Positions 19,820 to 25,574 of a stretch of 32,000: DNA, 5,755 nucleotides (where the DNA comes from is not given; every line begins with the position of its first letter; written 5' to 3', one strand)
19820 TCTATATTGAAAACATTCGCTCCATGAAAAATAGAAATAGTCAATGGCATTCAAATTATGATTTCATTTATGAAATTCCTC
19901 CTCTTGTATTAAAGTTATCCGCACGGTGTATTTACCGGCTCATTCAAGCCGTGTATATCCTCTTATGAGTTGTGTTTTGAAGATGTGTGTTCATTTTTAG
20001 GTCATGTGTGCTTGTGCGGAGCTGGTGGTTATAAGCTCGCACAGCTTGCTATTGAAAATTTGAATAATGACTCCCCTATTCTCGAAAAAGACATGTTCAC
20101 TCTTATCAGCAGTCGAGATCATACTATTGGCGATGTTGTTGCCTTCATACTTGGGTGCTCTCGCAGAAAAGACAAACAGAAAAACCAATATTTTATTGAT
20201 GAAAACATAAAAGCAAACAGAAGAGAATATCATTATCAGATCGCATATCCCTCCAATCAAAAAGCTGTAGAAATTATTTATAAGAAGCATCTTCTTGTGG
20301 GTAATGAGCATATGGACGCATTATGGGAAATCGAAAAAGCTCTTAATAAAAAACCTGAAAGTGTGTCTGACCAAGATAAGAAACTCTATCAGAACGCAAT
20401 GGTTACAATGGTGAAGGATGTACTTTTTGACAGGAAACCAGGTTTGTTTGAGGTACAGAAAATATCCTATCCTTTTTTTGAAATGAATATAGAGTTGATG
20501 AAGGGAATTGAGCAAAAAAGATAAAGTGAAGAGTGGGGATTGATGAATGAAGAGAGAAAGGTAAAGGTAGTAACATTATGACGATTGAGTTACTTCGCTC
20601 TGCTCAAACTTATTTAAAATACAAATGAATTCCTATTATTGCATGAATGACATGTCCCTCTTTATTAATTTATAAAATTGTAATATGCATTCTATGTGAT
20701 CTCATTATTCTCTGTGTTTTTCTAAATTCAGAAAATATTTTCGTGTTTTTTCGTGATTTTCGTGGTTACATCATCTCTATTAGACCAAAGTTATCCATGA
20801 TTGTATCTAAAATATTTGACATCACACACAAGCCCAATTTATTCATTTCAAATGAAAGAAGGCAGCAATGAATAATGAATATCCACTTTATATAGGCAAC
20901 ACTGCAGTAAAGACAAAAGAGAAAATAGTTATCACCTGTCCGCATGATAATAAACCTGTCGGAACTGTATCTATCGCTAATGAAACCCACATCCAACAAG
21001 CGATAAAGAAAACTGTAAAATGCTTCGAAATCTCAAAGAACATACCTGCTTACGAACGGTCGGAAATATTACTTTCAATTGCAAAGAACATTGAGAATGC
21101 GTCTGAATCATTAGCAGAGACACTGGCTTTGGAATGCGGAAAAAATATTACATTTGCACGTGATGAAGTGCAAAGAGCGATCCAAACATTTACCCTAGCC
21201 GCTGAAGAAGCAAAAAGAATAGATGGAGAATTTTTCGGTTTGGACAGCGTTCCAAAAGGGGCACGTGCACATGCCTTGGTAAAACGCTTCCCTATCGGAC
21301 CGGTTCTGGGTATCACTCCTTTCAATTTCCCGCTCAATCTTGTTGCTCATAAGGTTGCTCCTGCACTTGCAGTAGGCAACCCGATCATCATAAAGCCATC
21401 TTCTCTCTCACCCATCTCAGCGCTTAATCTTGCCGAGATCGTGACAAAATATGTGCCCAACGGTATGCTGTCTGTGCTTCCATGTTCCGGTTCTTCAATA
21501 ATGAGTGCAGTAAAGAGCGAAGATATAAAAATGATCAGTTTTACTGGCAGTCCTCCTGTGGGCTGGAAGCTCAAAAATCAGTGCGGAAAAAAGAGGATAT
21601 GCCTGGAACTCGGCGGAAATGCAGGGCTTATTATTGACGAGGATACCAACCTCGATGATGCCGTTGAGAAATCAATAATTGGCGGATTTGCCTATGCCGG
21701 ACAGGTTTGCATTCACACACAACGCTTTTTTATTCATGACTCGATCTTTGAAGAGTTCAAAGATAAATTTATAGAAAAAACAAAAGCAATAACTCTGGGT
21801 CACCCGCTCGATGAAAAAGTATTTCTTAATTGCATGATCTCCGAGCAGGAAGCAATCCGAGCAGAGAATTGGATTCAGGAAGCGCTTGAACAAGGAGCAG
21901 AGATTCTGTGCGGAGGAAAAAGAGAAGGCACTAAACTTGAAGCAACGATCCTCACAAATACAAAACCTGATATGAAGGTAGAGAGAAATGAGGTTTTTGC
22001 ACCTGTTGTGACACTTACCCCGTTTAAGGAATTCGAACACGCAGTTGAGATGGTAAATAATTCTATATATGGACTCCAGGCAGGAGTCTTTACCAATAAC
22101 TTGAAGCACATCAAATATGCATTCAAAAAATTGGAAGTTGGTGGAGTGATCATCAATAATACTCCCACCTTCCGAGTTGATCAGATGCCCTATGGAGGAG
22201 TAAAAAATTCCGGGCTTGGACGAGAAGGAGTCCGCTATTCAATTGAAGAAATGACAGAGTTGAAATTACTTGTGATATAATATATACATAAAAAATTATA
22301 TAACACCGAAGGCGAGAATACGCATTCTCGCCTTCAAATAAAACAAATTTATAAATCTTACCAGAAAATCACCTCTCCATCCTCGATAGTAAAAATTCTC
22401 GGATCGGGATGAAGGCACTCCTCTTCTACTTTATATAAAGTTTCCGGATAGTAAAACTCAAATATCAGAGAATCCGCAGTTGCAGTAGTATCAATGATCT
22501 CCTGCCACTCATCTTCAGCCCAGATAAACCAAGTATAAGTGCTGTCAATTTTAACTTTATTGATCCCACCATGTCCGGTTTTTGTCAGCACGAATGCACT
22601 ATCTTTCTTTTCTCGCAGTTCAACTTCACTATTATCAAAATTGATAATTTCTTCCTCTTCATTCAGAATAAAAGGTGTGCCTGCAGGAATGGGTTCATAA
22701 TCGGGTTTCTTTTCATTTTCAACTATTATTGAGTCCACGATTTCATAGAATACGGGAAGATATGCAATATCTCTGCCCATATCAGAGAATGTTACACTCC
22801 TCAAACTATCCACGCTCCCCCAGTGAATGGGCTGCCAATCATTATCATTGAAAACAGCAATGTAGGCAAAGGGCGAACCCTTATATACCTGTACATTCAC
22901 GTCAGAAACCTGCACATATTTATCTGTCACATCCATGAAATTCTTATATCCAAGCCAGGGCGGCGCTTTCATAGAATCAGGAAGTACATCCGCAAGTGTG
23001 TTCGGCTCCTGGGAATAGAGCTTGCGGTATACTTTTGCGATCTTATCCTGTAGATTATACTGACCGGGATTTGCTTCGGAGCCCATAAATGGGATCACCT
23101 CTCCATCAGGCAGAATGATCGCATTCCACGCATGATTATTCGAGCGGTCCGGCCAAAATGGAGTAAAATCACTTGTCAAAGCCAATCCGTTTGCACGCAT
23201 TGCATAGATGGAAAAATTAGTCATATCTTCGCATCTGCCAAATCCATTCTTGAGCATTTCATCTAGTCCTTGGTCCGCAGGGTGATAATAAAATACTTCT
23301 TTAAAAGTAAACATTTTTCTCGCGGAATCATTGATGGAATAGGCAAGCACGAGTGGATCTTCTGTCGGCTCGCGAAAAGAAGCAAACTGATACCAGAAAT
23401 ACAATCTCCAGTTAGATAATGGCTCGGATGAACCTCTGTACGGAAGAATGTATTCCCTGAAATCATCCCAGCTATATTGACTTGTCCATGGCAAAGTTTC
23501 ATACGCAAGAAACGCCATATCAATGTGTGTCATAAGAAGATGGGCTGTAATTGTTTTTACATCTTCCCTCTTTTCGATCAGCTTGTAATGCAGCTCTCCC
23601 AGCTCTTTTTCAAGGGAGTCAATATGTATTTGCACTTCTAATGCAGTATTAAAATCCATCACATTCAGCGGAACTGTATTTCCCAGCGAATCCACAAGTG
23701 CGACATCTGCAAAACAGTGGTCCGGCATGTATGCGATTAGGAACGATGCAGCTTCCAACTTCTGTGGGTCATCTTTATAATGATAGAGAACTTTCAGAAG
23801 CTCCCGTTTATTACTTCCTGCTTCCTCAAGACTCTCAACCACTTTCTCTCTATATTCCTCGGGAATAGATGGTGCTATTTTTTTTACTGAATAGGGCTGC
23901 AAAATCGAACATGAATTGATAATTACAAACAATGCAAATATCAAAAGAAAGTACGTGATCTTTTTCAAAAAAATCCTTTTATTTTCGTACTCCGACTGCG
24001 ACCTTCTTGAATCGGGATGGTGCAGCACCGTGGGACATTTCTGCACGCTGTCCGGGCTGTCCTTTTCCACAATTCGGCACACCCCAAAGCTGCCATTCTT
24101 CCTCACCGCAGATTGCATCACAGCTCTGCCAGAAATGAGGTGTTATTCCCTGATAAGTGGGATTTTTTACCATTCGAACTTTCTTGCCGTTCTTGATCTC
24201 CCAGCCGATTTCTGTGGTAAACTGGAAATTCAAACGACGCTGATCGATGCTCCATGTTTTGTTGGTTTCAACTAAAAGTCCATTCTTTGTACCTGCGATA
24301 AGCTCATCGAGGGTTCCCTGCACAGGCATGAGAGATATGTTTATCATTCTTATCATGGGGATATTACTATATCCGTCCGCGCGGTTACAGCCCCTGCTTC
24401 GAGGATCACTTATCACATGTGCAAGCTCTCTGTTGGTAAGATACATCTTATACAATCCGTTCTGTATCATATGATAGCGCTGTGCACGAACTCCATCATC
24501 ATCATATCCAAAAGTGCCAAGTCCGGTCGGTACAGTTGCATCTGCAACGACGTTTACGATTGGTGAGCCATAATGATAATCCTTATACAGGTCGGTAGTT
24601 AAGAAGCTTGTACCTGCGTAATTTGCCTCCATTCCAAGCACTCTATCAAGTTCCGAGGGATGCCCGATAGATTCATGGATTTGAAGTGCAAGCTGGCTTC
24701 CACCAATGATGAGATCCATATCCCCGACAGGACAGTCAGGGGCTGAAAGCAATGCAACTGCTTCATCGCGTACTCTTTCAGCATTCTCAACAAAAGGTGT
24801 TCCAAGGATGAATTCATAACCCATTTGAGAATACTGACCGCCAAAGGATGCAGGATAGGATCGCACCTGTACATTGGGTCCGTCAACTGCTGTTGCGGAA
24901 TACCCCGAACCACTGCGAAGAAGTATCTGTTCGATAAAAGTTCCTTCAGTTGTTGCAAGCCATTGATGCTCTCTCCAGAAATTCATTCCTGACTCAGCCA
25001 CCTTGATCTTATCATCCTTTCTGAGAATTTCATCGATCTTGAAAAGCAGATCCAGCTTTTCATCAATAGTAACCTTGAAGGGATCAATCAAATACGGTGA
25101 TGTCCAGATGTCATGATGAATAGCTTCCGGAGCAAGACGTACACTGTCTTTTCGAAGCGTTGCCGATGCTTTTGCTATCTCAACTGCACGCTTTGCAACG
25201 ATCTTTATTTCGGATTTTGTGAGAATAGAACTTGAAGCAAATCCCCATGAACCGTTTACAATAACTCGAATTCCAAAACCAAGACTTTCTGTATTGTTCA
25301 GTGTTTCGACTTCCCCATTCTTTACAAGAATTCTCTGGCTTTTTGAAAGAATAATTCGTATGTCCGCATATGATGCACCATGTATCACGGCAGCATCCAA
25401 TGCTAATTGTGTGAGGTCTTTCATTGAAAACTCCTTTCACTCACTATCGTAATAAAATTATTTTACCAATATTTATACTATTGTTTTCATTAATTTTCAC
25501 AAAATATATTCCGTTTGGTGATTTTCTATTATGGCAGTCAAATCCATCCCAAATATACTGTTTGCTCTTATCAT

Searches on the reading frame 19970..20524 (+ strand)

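Call 30: search_protein_families(library=pfam, proteins=[window:19970-20524:+], max_evalue=0.00001)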
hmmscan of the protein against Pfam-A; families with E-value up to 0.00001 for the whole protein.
window:19970-20524:+ (184 aa): 1 family
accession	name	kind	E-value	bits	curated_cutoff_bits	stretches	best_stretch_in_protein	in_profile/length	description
PF02663.19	FmdE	-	1.3e-06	28.9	22.9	1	11-148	3-120/133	FmdE, Molybdenum formylmethanofuran dehydrogenase operon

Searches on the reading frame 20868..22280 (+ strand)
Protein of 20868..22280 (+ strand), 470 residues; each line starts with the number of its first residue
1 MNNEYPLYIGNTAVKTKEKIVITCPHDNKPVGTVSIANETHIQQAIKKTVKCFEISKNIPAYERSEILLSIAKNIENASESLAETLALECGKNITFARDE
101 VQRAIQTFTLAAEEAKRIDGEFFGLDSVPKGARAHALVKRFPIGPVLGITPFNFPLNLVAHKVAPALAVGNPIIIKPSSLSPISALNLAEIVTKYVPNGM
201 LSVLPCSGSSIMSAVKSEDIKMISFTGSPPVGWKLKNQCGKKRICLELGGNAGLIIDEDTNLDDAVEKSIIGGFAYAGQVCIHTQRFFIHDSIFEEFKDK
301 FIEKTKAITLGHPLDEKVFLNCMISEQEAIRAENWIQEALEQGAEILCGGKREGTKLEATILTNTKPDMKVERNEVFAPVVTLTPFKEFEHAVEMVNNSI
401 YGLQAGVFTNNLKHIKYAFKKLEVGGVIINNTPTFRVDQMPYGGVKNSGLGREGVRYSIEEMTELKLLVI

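Call 30: search_protein_families(library=pfam, proteins=[window:20868-22280:+], max_evalue=0.00001)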
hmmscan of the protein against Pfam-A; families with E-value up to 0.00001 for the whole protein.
window:20868-22280:+ (470 aa): 1 family
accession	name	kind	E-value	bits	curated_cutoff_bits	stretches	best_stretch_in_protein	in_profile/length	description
PF00171.27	Aldedh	-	3.1e-140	468.2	23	1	17-466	6-459/461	Aldehyde dehydrogenase family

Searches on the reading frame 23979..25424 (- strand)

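Call 31: search_protein_families(library=pfam, proteins=[window:23979-25424:-], max_evalue=0.00001)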
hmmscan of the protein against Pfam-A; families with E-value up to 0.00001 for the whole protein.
window:23979-25424:- (481 aa): 3 families
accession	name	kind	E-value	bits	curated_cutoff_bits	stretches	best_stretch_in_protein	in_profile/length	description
PF19289.4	PmbA_TldD_3rd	-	3.1e-29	102.2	22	1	235-451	3-203/220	PmbA/TldA metallopeptidase C-terminal domain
PF01523.21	PmbA_TldD_1st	-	1.2e-16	61.1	20.9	1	20-84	1-65/65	PmbA/TldA metallopeptidase domain 1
PF19290.4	PmbA_TldD_2nd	-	2.9e-10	41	20.9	1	114-226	2-109/109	PmbA/TldA metallopeptidase central domain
